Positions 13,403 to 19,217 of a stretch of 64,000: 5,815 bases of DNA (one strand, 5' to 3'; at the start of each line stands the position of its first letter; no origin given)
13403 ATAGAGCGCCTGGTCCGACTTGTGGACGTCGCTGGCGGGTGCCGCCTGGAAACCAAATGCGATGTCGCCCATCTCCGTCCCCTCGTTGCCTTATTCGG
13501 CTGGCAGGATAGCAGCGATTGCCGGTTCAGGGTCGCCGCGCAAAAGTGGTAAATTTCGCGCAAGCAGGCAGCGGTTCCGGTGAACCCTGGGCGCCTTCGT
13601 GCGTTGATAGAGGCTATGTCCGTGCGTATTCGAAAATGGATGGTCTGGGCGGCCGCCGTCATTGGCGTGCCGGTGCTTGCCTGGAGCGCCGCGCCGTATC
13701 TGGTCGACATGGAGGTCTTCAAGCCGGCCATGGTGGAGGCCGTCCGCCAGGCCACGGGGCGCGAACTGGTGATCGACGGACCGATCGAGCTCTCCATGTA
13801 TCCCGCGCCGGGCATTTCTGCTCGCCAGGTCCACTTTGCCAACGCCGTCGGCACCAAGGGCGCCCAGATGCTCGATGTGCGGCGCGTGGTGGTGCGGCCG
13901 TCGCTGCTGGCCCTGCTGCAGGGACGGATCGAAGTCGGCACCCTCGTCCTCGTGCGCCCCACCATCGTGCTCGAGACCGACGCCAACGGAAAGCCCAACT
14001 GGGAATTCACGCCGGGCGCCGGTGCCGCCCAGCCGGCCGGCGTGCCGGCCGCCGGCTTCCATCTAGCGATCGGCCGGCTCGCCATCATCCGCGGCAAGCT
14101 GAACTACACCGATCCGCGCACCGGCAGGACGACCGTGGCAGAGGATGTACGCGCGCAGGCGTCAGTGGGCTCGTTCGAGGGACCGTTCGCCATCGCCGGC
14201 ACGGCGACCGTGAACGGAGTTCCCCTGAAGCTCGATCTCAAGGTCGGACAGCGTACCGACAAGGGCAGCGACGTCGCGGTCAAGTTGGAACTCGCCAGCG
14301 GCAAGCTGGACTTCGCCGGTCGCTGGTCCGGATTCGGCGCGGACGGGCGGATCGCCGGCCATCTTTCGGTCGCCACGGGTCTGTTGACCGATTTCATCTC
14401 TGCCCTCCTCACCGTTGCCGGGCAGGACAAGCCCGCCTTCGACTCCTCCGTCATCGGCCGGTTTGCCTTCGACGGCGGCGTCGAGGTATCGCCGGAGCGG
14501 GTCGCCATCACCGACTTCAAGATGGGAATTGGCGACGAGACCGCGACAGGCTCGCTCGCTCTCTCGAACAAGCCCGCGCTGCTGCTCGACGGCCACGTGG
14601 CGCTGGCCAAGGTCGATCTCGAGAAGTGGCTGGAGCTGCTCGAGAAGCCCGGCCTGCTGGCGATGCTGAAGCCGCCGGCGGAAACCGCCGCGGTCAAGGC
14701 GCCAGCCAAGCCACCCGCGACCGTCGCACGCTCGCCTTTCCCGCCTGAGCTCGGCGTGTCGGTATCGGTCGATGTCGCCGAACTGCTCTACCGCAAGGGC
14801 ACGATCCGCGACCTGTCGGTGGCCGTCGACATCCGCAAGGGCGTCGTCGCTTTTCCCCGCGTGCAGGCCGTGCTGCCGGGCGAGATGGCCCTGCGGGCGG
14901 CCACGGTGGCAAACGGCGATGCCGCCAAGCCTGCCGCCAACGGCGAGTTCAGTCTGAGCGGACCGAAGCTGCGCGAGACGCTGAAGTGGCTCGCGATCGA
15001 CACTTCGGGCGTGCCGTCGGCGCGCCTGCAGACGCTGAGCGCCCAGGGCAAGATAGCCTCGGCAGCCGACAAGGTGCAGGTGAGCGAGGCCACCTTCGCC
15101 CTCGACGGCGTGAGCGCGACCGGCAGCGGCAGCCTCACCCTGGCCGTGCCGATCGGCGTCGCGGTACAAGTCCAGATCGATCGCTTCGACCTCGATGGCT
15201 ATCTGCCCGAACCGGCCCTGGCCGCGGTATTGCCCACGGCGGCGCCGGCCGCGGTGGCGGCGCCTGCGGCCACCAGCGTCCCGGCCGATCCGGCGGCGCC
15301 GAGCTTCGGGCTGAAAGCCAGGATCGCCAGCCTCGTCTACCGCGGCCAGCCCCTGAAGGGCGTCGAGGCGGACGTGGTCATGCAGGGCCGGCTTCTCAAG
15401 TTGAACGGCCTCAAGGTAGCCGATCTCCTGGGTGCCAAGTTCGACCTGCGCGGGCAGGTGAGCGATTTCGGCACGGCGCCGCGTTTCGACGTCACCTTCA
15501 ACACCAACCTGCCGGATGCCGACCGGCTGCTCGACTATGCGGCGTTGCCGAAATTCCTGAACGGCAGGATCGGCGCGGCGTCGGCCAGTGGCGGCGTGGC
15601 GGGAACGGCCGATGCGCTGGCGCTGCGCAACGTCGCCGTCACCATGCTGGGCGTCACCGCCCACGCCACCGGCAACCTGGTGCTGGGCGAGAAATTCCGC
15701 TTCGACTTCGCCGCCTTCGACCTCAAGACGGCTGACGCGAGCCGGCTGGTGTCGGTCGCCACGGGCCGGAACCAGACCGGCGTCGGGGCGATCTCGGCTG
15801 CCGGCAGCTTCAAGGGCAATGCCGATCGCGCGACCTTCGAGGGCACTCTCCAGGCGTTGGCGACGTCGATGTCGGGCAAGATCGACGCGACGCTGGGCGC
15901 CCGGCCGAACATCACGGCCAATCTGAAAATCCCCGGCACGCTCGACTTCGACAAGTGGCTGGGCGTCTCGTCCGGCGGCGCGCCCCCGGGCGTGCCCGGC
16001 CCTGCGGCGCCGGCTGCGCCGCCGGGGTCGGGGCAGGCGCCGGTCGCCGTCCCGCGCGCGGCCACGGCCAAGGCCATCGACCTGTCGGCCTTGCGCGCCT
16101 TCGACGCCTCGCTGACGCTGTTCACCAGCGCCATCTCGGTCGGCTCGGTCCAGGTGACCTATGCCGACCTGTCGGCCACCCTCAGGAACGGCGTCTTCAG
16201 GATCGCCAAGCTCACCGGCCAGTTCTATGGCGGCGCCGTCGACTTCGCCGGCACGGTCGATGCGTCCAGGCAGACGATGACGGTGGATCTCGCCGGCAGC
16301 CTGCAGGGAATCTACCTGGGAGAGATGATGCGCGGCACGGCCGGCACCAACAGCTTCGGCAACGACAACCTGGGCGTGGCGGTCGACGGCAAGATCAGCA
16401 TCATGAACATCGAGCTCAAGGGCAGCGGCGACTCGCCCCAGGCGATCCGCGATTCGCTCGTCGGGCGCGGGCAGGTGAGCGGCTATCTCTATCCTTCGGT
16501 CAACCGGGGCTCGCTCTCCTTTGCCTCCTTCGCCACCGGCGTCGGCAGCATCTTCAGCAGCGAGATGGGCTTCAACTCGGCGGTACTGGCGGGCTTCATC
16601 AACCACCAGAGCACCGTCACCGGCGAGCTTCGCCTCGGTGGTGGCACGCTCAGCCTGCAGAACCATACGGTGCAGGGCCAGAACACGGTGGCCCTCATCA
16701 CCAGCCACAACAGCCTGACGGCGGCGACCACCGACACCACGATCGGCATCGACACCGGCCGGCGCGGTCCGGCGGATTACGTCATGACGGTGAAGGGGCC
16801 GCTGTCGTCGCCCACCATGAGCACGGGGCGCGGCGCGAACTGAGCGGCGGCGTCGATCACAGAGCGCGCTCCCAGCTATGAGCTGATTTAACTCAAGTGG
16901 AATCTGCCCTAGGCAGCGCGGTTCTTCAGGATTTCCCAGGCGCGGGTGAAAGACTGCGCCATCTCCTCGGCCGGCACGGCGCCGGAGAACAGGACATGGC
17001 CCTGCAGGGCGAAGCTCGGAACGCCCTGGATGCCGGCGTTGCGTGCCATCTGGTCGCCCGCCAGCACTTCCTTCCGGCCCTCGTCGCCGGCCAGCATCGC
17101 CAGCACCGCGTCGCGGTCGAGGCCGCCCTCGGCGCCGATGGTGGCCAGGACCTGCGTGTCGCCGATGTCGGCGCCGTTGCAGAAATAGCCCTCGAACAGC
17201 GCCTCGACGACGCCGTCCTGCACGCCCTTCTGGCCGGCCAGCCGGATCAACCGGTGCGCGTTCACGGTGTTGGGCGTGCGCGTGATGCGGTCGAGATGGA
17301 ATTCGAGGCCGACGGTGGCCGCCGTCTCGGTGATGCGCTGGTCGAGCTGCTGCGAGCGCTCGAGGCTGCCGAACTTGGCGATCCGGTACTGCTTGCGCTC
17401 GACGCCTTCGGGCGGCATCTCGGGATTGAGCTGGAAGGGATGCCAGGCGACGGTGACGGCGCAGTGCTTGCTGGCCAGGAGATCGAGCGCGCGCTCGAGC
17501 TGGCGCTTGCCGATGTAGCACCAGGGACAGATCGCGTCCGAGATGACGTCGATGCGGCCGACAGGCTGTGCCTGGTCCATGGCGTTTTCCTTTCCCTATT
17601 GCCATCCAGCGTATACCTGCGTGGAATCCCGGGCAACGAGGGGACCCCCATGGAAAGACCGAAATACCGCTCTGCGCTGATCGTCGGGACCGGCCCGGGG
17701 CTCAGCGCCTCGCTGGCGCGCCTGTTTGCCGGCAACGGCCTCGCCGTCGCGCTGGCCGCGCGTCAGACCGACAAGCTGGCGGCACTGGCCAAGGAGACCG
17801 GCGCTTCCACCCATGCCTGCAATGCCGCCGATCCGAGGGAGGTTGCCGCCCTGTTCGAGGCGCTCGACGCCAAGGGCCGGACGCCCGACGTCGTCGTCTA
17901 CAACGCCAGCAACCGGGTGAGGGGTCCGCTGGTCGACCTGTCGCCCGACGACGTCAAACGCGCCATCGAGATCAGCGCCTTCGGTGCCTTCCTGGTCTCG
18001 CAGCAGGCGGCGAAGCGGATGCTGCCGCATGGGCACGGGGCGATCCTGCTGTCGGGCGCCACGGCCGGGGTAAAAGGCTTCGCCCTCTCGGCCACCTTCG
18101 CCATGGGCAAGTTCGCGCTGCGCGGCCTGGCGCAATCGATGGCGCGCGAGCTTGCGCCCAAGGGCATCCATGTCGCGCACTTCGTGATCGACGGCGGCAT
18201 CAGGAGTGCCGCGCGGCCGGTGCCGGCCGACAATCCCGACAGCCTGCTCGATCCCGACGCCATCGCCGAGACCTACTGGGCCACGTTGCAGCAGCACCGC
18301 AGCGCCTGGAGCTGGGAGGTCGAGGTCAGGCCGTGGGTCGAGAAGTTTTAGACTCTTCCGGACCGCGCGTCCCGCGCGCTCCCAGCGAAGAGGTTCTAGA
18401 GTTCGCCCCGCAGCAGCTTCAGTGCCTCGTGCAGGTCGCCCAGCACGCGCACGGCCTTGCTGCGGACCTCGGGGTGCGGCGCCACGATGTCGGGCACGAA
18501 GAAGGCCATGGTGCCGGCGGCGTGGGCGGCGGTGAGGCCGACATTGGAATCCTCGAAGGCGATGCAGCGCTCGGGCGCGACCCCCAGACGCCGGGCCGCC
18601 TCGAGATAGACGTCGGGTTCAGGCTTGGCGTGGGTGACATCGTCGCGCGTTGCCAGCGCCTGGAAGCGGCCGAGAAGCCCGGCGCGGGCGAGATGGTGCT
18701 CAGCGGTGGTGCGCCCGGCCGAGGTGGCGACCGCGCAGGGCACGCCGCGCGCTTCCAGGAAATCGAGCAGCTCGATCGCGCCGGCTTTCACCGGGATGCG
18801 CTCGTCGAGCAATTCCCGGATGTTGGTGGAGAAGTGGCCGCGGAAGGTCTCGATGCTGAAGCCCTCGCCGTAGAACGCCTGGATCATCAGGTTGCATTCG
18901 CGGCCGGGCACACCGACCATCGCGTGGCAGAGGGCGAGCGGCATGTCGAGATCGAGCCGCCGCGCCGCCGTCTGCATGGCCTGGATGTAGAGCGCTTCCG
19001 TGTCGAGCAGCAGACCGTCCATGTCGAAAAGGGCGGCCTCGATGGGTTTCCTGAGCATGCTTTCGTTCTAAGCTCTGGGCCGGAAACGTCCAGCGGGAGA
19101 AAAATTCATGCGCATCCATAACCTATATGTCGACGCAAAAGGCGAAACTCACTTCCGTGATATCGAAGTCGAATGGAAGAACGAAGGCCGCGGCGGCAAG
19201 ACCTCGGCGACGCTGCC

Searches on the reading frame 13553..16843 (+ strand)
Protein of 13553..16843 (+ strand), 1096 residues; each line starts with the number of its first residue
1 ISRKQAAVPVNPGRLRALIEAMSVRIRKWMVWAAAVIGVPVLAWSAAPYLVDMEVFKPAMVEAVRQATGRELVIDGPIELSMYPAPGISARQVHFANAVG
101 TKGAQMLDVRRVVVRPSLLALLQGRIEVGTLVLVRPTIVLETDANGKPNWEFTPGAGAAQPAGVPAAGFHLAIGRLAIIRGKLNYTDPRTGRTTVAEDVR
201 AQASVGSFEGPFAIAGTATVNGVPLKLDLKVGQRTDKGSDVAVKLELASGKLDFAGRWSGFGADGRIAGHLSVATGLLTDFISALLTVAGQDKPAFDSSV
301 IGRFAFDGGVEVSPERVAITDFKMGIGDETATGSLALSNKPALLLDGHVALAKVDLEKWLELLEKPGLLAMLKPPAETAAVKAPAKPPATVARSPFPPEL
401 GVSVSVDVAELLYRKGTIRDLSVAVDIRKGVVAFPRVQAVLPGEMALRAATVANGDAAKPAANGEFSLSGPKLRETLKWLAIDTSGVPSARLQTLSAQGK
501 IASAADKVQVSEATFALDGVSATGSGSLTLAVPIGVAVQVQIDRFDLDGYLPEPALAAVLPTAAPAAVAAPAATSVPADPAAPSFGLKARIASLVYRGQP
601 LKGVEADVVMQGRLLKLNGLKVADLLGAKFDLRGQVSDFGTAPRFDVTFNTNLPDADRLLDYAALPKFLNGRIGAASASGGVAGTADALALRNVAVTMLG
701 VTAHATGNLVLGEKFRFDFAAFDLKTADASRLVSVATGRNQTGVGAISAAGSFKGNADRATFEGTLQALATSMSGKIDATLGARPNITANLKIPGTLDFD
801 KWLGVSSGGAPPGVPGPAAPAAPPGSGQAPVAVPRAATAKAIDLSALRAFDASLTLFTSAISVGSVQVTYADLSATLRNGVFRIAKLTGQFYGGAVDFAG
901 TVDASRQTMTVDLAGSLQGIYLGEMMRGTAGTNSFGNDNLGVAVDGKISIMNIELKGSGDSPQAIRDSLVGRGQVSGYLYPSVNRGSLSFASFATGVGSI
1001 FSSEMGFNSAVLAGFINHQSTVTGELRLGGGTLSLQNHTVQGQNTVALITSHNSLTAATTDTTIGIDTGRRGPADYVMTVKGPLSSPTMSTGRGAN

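Call 31: search_protein_families(library=pfam, proteins=[window:13553-16843:+], max_evalue=0.0001)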
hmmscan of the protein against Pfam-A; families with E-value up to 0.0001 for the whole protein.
window:13553-16843:+ (1096 aa): 3 families
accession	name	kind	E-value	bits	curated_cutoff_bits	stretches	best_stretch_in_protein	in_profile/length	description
PF05170.20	AsmA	-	2.4e-32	113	29.8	2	31-217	9-202/607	AsmA family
PF05359.17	DUF748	-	6.3e-09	34.9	50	1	23-202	11-183/1037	Domain of Unknown Function (DUF748)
PF13116.12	YhdP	-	2.9e-06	25.9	46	0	25-149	6-131/1224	YhdP protein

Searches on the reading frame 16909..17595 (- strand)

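Call 31: search_protein_families(library=pfam, proteins=[window:16909-17595:-], max_evalue=0.0001)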
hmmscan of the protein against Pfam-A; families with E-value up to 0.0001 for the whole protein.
window:16909-17595:- (228 aa): 1 family
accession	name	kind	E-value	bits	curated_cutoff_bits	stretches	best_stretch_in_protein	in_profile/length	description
PF01323.26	DSBA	-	2.4e-40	138.8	25.6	1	15-214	2-188/191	DSBA-like thioredoxin domain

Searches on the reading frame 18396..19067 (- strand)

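Call 31: search_protein_families(library=pfam, proteins=[window:18396-19067:-], max_evalue=0.0001)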
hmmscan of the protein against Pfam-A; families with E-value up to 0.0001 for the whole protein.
window:18396-19067:- (223 aa): 3 families
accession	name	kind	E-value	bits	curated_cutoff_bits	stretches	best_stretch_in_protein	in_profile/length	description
PF13419.12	HAD_2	-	5.6e-31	108.5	23.8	1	13-189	2-176/178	Haloacid dehalogenase-like hydrolase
PF00702.32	Hydrolase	-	2.7e-27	96.9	26.4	1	9-185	1-191/191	haloacid dehalogenase-like hydrolase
PF12710.13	HAD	-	6.5e-08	33.7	27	1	12-174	1-181/189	haloacid dehalogenase-like hydrolase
